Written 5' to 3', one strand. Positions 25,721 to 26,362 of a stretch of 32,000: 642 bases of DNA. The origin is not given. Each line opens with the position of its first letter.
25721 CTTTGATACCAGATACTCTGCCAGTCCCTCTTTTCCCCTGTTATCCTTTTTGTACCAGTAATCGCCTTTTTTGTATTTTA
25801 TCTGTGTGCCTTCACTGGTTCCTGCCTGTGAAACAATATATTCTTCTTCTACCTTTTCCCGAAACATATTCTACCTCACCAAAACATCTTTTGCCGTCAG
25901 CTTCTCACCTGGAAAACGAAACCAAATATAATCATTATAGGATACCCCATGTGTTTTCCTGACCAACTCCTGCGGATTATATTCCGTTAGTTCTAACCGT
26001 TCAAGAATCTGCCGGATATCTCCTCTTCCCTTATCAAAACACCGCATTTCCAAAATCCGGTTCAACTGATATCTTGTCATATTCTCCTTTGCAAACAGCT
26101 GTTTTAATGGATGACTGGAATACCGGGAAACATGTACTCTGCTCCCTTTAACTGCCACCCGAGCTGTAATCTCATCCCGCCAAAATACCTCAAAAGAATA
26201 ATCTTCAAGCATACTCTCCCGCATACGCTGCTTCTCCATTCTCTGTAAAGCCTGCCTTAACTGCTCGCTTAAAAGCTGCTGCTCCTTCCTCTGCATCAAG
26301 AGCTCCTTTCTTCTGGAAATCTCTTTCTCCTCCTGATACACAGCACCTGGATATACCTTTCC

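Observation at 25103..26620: HipA-like kinase split from its N-terminal domain by a single in-frame TAG, with an SD-like site placed for re-initiation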

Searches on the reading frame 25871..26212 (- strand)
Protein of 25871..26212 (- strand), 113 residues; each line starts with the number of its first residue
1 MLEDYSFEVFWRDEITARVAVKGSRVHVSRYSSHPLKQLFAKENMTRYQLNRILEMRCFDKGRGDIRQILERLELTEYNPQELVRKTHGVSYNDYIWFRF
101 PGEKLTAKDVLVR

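Call 23: search_solved_structures(query=A2, max_evalue=10, show_alignments=3)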
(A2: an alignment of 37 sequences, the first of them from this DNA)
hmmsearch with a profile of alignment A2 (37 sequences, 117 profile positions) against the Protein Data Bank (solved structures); distinct sequences matched with E-value up to 10: 1.
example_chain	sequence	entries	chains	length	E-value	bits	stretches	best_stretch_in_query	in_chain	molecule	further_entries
2l9r_A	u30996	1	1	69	0.58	13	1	13-73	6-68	Homeobox protein Nkx-3.1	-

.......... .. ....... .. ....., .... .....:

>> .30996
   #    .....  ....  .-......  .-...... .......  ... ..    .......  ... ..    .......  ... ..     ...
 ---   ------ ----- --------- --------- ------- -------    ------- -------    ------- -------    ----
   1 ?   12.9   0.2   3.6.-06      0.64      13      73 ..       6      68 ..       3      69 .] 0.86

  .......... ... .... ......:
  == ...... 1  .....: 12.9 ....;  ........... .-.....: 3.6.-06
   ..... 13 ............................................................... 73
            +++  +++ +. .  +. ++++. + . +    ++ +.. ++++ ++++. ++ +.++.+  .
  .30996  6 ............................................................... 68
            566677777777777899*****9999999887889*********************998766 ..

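Call 24: search_protein_families(library=pfam, alignment_id=A2, max_evalue=1)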
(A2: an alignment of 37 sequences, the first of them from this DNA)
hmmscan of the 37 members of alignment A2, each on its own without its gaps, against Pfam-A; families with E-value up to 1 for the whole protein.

A. member 1, seq(113 aa): 0 families

B. families by the number of members that match (of 37 scanned): 20 families
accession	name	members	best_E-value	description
PF03633.20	Glyco_hydro_65C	1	0.004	Glycosyl hydrolase family 65, C-terminal domain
PF13995.12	YebF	1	0.0054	YebF-like protein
PF11025.13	GP40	1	0.0099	Glycoprotein GP40 of Cryptosporidium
PF18294.6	Pept_S41_N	1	0.021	Peptidase S41 N-terminal domain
PF11178.13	DUF2963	1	0.024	Protein of unknown function (DUF2963)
PF12534.13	Pannexin_like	1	0.026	Pannexin-like TM region of LRRC8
PF03344.20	Daxx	1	0.051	Daxx N-terminal Rassf1C-interacting domain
PF12579.13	DUF3755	1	0.07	Protein of unknown function (DUF3755)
PF21717.2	DTX3L_a-b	1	0.092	DTX3L, alpha/beta domain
PF01123.25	Stap_Strp_toxin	1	0.1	Staphylococcal/Streptococcal toxin, OB-fold domain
PF20767.2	DUF6839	1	0.1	Domain of unknown function (DUF6839)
PF02511.20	Thy1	1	0.11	Thymidylate synthase complementing protein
PF00467.35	KOW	1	0.11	KOW motif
PF06649.17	DUF1161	1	0.16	Protein of unknown function (DUF1161)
PF10945.13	CBP_BcsR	1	0.16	Cellulose biosynthesis protein BcsR-like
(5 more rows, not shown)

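Call 27: find_homologous_proteins(query=A2, max_evalue=0.001)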
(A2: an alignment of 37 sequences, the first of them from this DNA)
Query A2 (37 sequences) (113 aa, profile of the alignment): 2173 proteins with E <= 0.001 among 2977 candidates; the best 120 are listed.
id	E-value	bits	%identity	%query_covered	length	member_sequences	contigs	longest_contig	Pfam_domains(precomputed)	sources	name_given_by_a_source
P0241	2.2e-44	168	70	100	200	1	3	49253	PF20586.4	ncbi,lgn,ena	-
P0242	4.3e-44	167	69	100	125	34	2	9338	-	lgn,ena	-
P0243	5.0e-44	167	70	100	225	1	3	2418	PF20586.4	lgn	-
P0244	1.3e-43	165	63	99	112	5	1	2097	-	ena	-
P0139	1.3e-43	165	69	100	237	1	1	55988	PF20586.4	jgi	-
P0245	1.4e-43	165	75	100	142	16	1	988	-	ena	-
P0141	3.5e-43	164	70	100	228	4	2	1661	-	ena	-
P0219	4.7e-43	163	67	100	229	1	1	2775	PF20586.4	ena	-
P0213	4.9e-43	163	68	100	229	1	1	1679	PF20586.4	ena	-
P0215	5.0e-43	163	68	100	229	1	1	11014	PF20586.4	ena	-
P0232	6.0e-43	163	69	100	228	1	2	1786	-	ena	-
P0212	6.1e-43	163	69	100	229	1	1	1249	PF20586.4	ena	-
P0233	6.2e-43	163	69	100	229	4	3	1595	PF20586.4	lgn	-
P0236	6.2e-43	163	70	100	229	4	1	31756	PF20586.4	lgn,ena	-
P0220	7.2e-43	163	69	100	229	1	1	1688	PF20586.4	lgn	-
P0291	2.3e-41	158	69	100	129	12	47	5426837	-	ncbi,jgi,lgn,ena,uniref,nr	ncbi:hypothetical protein GN277_13425 [Lachnospiraceae bacterium WCA-9-b2]|jgi:hypothetical protein|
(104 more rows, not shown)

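Call 62: find_encoding_contigs(protein=P0291, flank=6000, max_places=4)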
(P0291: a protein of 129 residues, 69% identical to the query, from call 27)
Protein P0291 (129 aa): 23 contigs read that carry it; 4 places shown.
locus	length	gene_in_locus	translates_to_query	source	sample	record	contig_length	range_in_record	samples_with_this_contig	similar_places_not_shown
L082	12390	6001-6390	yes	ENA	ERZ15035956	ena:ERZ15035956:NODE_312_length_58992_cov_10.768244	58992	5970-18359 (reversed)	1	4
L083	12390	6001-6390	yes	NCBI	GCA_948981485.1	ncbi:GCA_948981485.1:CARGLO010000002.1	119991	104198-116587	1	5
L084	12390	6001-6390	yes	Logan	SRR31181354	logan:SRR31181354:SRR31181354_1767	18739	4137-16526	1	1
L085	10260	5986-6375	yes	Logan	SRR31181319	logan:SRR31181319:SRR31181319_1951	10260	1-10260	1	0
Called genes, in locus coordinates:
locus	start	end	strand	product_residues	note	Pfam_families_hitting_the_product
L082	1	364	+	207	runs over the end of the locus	PF13302:Acetyltransf_3, PF00583:Acetyltransf_1, PF13508:Acetyltransf_7 (weak)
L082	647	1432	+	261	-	PF01026:TatD_DNase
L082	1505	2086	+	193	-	PF00583:Acetyltransf_1, PF08445:FR47 (weak), PF13508:Acetyltransf_7, PF13673:Acetyltransf_10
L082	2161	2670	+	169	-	PF05893:LuxC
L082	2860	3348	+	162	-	PF00383:dCMP_cyt_deam_1, PF14437:MafB19-deam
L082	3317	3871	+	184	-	PF10502:Peptidase_S26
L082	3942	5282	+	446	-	PF05057:DUF676 (faint)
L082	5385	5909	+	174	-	PF14512:TM1586_NiRdase (weak), PF00881:Nitroreductase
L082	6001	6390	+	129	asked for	-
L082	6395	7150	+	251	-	-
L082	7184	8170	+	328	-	PF16902:FokI_D3 (faint), PF13280:WYL, PF25583:WCX (weak)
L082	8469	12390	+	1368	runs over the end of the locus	PF16593:Cas9-BH, PF16592:Cas9_REC, PF13395:HNH_4, PF22702:Cas9_RuvC, PF16595:Cas9_PI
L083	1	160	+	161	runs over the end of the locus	PF13302:Acetyltransf_3, PF00583:Acetyltransf_1, PF13508:Acetyltransf_7 (weak)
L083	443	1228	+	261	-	PF01026:TatD_DNase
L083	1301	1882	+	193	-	PF00583:Acetyltransf_1, PF08445:FR47 (weak), PF13508:Acetyltransf_7, PF13673:Acetyltransf_10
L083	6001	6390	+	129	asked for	-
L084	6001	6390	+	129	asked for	-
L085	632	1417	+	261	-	PF01026:TatD_DNase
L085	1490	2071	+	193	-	PF00583:Acetyltransf_1, PF08445:FR47 (weak), PF13508:Acetyltransf_7, PF13673:Acetyltransf_10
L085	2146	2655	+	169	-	PF05893:LuxC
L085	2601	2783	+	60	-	PF05893:LuxC (weak)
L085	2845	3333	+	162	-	PF00383:dCMP_cyt_deam_1, PF14437:MafB19-deam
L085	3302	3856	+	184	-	PF10502:Peptidase_S26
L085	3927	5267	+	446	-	-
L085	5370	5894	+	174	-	PF14512:TM1586_NiRdase (weak), PF00881:Nitroreductase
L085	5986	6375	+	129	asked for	-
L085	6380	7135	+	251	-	-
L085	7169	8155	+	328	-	PF16902:FokI_D3 (faint), PF13280:WYL, PF25583:WCX (weak)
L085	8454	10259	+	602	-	?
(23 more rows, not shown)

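Call 65: search_protein_representatives(alignment_id=A4)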
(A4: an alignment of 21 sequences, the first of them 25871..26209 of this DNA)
Query: 21 sequences, 120 profile positions. Proteins with E-value up to 0.001 (for the whole library): 691; up to 1e-10: 277; up to 1e-30: 21. The best 150 are listed.
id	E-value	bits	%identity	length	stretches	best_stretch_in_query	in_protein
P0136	1.8e-62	224.7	-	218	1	3-120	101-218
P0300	3.6e-58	210.8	-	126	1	5-120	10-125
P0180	9.0e-50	183.7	-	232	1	4-120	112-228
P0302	2.8e-48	178.9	-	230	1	10-120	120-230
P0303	5.7e-46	171.4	-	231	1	7-120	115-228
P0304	1.7e-45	169.9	-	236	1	10-120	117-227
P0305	2.0e-45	169.7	-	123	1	27-120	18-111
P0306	2.2e-45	169.5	-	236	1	9-120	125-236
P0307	3.2e-45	169.0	-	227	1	1-120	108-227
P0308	7.0e-45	167.9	-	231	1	6-120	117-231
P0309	6.6e-39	148.6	-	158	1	8-120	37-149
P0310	3.0e-38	146.5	-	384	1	14-120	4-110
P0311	1.3e-37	144.4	-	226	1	9-112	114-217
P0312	2.1e-35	137.4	-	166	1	11-117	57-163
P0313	8.1e-35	135.5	-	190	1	6-110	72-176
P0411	1.0e-16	77.0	-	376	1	16-118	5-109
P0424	4.4e-16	75.0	-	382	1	10-120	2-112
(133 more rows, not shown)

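Call 69: search_protein_families(library=padloc, alignment_id=A2, max_evalue=0.01)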
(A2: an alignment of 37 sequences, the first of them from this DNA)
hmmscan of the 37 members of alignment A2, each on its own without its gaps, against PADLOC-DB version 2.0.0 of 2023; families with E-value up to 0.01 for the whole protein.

A. member 1, seq(113 aa): 1 family
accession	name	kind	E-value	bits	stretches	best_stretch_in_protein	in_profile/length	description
PDLC04349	PDC-M03B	-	0.0011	16.6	1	48-94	66-112/232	-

B. families by the number of members that match (of 37 scanned): 5 families
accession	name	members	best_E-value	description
PDLC04349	PDC-M03B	16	1.2e-05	-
PDLC04347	PDC-M03B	11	1.3e-05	-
PDLC04352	PDC-M03B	11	0.0001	-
PDLC04348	PDC-M03B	6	0.00076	-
PDLC04346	PDC-M03B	1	0.0034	-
